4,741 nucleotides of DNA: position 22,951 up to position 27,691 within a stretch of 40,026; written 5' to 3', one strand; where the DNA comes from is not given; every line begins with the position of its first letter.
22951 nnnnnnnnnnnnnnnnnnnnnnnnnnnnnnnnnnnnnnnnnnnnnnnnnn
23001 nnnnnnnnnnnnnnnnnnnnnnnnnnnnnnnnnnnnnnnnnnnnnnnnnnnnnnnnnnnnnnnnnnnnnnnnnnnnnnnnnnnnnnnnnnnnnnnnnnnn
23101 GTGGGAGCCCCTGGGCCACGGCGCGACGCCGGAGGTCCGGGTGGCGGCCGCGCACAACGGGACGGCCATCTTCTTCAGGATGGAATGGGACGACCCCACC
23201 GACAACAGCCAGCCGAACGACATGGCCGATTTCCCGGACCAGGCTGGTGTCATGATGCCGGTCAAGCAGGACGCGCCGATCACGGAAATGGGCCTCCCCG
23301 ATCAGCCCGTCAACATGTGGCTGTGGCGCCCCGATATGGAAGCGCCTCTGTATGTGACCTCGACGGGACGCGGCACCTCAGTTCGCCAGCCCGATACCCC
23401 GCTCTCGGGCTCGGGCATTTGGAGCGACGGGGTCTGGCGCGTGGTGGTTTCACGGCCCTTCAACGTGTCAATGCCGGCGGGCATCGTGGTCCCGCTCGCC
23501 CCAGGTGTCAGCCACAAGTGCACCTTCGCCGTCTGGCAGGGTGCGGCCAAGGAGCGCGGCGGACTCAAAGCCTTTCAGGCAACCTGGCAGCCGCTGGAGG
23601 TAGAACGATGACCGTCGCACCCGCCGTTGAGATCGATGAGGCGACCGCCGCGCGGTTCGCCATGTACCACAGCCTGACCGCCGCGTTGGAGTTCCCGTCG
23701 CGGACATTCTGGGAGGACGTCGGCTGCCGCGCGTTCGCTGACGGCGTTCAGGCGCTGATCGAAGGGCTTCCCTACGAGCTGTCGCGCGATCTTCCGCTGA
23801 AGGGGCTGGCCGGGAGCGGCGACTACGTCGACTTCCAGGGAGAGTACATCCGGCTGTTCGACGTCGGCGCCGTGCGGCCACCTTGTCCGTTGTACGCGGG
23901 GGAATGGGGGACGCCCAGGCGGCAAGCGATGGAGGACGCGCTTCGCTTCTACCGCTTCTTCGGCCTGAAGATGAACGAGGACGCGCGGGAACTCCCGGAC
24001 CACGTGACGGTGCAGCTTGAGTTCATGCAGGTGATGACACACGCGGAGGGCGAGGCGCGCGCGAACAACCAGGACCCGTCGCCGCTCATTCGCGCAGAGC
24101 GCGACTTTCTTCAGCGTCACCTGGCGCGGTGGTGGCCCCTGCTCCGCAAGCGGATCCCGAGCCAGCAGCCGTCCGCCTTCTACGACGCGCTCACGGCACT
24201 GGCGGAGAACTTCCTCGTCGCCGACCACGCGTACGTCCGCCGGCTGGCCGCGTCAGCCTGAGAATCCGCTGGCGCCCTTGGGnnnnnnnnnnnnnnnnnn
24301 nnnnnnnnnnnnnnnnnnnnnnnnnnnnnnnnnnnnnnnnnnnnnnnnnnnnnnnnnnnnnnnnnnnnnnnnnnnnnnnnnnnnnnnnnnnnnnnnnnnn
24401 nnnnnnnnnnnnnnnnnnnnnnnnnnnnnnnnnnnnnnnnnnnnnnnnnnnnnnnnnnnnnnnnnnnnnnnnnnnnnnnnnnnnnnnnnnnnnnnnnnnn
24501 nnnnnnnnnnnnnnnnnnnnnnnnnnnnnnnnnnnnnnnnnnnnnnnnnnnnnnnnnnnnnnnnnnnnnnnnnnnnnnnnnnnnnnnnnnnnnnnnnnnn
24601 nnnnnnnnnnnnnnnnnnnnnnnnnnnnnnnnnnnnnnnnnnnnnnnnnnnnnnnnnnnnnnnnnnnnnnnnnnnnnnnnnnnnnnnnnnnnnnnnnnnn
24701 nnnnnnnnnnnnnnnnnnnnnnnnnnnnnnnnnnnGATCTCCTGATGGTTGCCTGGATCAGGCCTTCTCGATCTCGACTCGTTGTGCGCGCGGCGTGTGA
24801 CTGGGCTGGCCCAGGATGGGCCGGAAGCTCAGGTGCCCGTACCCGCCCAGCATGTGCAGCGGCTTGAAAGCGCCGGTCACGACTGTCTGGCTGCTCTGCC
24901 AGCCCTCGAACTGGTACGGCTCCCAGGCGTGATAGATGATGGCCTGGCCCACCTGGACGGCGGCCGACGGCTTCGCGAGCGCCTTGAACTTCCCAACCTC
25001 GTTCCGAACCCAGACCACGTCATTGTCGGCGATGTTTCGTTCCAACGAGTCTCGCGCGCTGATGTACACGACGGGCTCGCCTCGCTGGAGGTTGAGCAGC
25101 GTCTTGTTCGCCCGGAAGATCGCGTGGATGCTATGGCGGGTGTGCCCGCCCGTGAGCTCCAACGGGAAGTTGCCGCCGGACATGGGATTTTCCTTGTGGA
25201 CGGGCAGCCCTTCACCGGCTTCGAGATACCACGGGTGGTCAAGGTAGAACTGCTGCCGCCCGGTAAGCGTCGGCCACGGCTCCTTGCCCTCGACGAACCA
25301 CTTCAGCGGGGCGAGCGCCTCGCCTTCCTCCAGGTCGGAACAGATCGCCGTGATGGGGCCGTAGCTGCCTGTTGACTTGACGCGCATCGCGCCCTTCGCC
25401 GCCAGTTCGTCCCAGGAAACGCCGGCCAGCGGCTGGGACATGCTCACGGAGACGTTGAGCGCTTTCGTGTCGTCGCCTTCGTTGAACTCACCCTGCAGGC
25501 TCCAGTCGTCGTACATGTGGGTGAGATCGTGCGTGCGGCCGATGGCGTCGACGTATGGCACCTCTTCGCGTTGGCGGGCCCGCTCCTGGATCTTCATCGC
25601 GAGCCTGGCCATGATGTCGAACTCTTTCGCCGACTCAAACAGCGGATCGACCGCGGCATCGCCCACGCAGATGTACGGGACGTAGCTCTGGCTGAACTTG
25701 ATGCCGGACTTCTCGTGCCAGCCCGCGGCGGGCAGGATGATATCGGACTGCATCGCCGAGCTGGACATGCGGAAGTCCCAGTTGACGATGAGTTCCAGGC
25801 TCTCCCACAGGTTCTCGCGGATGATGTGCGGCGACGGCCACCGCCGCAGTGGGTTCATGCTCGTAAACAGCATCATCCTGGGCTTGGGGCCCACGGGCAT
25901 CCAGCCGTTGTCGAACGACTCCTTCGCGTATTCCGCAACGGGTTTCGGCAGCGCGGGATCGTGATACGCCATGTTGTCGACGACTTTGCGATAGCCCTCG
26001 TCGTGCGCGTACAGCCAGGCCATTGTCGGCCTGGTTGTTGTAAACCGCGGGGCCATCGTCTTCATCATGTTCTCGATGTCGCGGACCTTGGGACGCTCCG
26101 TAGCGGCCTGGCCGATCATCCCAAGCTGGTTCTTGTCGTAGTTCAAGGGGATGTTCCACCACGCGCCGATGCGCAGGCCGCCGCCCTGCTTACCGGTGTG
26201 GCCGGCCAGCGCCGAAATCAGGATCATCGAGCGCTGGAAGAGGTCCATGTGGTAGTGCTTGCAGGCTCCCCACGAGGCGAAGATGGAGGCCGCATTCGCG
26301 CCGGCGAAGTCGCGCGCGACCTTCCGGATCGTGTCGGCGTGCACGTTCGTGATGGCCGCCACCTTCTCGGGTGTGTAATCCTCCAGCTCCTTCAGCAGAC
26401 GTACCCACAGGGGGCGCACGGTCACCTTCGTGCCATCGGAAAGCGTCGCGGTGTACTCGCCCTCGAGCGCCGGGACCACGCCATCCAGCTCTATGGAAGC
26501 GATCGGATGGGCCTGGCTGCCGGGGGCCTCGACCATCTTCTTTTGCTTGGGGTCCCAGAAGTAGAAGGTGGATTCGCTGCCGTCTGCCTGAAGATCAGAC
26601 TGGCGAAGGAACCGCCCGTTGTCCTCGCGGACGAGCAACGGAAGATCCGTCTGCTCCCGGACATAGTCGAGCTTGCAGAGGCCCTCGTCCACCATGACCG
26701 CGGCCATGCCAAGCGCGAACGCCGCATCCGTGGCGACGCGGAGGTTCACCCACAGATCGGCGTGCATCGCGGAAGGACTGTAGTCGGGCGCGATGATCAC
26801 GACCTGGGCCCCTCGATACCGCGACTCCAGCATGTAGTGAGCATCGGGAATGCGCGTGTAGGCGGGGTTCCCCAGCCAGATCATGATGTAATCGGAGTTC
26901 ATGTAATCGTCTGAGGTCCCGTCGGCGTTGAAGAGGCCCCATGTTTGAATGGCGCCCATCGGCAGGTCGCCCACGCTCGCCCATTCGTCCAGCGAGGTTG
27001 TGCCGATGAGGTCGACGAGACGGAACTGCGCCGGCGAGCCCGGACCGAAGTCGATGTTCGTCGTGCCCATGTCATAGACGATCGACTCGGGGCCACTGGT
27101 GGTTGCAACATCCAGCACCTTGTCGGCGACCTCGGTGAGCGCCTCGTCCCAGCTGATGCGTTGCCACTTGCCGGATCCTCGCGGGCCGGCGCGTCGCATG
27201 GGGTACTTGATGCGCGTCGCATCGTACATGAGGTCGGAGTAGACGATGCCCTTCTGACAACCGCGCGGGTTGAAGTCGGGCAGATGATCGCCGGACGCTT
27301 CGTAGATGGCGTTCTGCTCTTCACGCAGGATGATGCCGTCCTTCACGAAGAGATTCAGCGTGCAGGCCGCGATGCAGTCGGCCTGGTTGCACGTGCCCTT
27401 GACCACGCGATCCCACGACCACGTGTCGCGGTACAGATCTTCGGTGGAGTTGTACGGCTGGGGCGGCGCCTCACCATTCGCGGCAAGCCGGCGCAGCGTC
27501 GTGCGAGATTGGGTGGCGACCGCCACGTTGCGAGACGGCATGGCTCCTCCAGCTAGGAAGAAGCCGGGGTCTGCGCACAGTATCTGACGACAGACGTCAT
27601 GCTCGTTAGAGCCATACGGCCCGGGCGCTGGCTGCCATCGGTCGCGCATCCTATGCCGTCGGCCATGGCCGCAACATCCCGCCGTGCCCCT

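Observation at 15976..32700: Only one of five alpha subunits has a twin-arginine signal, and both EB_dh gamma subunits lack signal peptides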

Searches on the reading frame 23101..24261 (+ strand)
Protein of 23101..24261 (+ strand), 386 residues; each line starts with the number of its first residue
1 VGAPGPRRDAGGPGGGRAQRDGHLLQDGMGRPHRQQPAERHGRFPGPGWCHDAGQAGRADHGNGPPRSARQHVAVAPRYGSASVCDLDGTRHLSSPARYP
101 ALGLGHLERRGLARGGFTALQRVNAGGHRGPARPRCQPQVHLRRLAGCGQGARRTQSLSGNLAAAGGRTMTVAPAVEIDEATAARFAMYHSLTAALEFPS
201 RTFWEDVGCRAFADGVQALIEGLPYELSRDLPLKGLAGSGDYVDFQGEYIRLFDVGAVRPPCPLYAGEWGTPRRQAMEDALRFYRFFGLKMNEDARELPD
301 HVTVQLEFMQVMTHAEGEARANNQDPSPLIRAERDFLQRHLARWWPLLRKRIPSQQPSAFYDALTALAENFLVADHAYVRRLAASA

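Call 12: search_protein_families(library=pfam, proteins=[window:23101-24261:+], max_evalue=0.00001)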
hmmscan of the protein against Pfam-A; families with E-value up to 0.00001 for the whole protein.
window:23101-24261:+ (386 aa): 1 family
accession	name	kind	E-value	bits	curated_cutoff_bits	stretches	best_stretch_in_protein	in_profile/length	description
PF02613.20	Nitrate_red_del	-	3.7e-18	66.3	22.2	1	243-347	26-133/136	Nitrate reductase delta subunit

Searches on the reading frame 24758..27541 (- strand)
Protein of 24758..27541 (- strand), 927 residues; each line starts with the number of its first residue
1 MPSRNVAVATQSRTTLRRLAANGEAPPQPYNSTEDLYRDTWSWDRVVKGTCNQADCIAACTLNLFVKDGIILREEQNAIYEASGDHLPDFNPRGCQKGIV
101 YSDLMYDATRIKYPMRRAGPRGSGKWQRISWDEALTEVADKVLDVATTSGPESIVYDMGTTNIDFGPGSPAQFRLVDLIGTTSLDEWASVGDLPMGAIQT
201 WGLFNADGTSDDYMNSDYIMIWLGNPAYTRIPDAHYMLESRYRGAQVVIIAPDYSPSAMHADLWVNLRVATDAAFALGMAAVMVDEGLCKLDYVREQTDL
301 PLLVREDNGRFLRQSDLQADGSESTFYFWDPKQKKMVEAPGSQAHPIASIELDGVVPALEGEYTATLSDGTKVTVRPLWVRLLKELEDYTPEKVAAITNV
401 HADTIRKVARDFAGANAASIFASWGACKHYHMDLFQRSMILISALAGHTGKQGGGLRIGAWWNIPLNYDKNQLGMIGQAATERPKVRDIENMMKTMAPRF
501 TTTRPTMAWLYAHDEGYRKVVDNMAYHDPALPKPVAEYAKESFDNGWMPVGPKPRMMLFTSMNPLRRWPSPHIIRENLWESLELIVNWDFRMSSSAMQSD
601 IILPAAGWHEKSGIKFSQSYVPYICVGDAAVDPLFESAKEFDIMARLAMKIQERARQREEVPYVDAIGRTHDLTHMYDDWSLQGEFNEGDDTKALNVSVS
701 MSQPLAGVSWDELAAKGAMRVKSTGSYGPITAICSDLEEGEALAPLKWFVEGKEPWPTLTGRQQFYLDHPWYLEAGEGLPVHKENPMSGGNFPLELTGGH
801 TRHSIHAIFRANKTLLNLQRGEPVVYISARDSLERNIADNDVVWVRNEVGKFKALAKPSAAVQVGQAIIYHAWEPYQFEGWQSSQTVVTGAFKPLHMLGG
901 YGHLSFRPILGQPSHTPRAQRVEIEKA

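Call 4: search_protein_families(library=pfam, proteins=[window:24758-27541:-])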
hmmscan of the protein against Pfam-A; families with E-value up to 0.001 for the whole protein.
window:24758-27541:- (927 aa): 2 families
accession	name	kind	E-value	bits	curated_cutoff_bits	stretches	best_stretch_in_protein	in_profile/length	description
PF00384.28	Molybdopterin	-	9e-33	114.2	24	1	110-648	1-351/353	Molybdopterin oxidoreductase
PF01568.27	Molydop_binding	-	1.6e-13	51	26.8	1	794-875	1-82/110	Molydopterin dinucleotide binding domain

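Call 40: search_solved_structures(query=window:24758-27541:-, max_evalue=1e-30)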
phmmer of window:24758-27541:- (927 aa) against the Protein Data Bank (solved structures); distinct sequences matched with E-value up to 1e-30: 10.
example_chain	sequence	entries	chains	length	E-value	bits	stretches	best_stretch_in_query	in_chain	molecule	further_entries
2ivf_A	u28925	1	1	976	6.2e-164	550.4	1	25-927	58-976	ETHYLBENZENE DEHYDROGENASE ALPHA-SUBUNIT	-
4ydd_A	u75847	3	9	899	1.5e-148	499.5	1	29-925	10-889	DMSO reductase family type II enzyme, molybdopterin subunit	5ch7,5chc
5e7o_A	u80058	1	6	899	2.5e-148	498.8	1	29-925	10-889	DMSO reductase family type II enzyme, molybdopterin subunit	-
3ir5_A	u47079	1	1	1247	1.8e-75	257.6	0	106-317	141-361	Respiratory nitrate reductase 1 alpha chain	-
3egw_A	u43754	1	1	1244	1.2e-74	254.9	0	117-319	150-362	Respiratory nitrate reductase 1 alpha chain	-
3ir6_A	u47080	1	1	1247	1.8e-74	254.3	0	106-317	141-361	Respiratory nitrate reductase 1 alpha chain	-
1r27_A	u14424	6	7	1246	2.2e-74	254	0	106-317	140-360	Respiratory nitrate reductase 1 alpha chain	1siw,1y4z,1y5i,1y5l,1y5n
1q16_A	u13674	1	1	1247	2.2e-74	254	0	106-317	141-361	Respiratory nitrate reductase 1 alpha chain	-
3ir7_A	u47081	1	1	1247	3.9e-74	253.2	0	106-317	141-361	Respiratory nitrate reductase 1 alpha chain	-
7b04_B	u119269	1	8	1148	4.2e-46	160.4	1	191-658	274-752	Nitrite oxidoreductase subunit A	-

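Call 56: find_homologous_proteins(query=window:24758-27541:-, max_evalue=1e-50)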
Query window:24758-27541:- (927 aa): 4032 proteins with E <= 1e-50 among 8000 candidates; the best 120 are listed.
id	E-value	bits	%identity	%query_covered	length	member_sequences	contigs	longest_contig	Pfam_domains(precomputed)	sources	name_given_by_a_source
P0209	0.0e+0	2071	94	100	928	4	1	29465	PF00384.28,PF01568.28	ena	-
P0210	0.0e+0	1984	89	100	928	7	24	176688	PF00384.28,PF01568.28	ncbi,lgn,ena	-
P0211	0.0e+0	1770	80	99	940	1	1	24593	PF00384.28,PF01568.28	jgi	jgi:DMSO reductase family type II enzyme molybdopterin subunit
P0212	0.0e+0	1745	78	100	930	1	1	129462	PF00384.28,PF01568.28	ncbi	-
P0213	0.0e+0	1735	79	99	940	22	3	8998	PF00384.28,PF01568.28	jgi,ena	jgi:DMSO reductase family type II enzyme molybdopterin subunit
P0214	0.0e+0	1723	77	99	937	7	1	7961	PF00384.28,PF01568.28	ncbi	ncbi:MAG: molybdopterin-dependent oxidoreductase [Dehalococcoidia bacterium]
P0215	0.0e+0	1721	79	97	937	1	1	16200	PF00384.28,PF01568.28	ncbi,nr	ncbi:MAG TPA: molybdopterin-dependent oxidoreductase [Dehalococcoidia bacterium]|nr:molybdopterin-de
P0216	0.0e+0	1721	78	98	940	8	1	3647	PF00384.28,PF01568.28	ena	-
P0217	0.0e+0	1721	79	98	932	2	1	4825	PF00384.28,PF01568.28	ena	-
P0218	0.0e+0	1720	78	98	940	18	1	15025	PF00384.28,PF01568.28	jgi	jgi:DMSO reductase family type II enzyme molybdopterin subunit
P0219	0.0e+0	1683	77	98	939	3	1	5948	PF00384.28,PF01568.28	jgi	jgi:DMSO reductase family type II enzyme molybdopterin subunit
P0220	0.0e+0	1682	76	99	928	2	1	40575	PF00384.28,PF01568.28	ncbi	-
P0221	0.0e+0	1679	75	100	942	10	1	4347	PF00384.28,PF01568.28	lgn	-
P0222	0.0e+0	1667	75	100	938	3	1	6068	PF00384.28,PF01568.28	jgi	jgi:DMSO reductase family type II enzyme molybdopterin subunit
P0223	0.0e+0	1663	75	98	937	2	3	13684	PF00384.28,PF01568.28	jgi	jgi:DMSO reductase family type II enzyme molybdopterin subunit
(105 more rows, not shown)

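Call 60: search_protein_families(library=ncbifam, proteins=[window:24758-27541:-], max_evalue=1e-10)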
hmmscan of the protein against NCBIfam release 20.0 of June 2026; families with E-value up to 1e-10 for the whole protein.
window:24758-27541:- (927 aa): 20 families
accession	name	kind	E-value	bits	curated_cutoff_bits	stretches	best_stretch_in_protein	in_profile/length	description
TIGR03479.1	DMSO_red_II_alp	subfamily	2.1e-271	903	984.75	1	26-925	37-913/913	molybdopterin-dependent oxidoreductase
NF042978.1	EthbenzDh_ebdA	equivalog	4.3e-180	600.7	2000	1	22-927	54-977/977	ethylbenzene dehydrogenase subunit alpha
TIGR01580.1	narG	equivalog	1.5e-89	301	1084.15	4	121-320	152-363/1235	nitrate reductase subunit alpha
TIGR02166.1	dmsA_ynfE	subfamily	7.5e-63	212.8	777.7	1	44-292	41-293/794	DMSO/selenate family reductase complex A subunit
TIGR01591.1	Fdh-alpha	equivalog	1.3e-49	168.9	666.25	1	56-298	6-238/672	formate dehydrogenase subunit alpha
NF011566.1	PRK14990.1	exception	6.5e-42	143.5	1600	1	40-293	52-314/814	dimethylsulfoxide reductase subunit A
NF012032.0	PRK15488.1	equivalog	2.7e-41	141.4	694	2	86-296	74-279/759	thiosulfate reductase PhsA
NF041884.1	selenate_YnfF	exception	9.1e-41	139.6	1650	1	33-290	32-291/798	selenate/tellurate reductase subunit YnfF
NF041885.1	selenate_YnfE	exception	1.3e-40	139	1675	1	42-290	44-298/805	selenate/tellurate reductase subunit YnfE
TIGR00509.1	bisC_fam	subfamily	2.1e-28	99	1017.55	1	390-685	279-538/772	molybdopterin guanine dinucleotide-containing S/N-oxide reductase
NF047855.1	AssmNtatRedNasC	equivalog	8.9e-26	90.4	1100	1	56-299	28-264/708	assimilatory nitrate reductase catalytic subunit NasC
TIGR01553.1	formate-DH-alph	equivalog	3.2e-25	88.1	814.2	1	212-307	218-313/1009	formate dehydrogenase-N subunit alpha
NF011682.0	PRK15102.1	equivalog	1.8e-24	85.9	909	1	389-678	331-589/829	trimethylamine-N-oxide reductase TorA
TIGR02164.1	torA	equivalog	9.1e-23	80.3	1465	1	389-679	327-586/824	trimethylamine-N-oxide reductase TorA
NF041513.1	formate_DH_Act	exception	3.8e-19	68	1400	1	208-456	205-469/1067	formate dehydrogenase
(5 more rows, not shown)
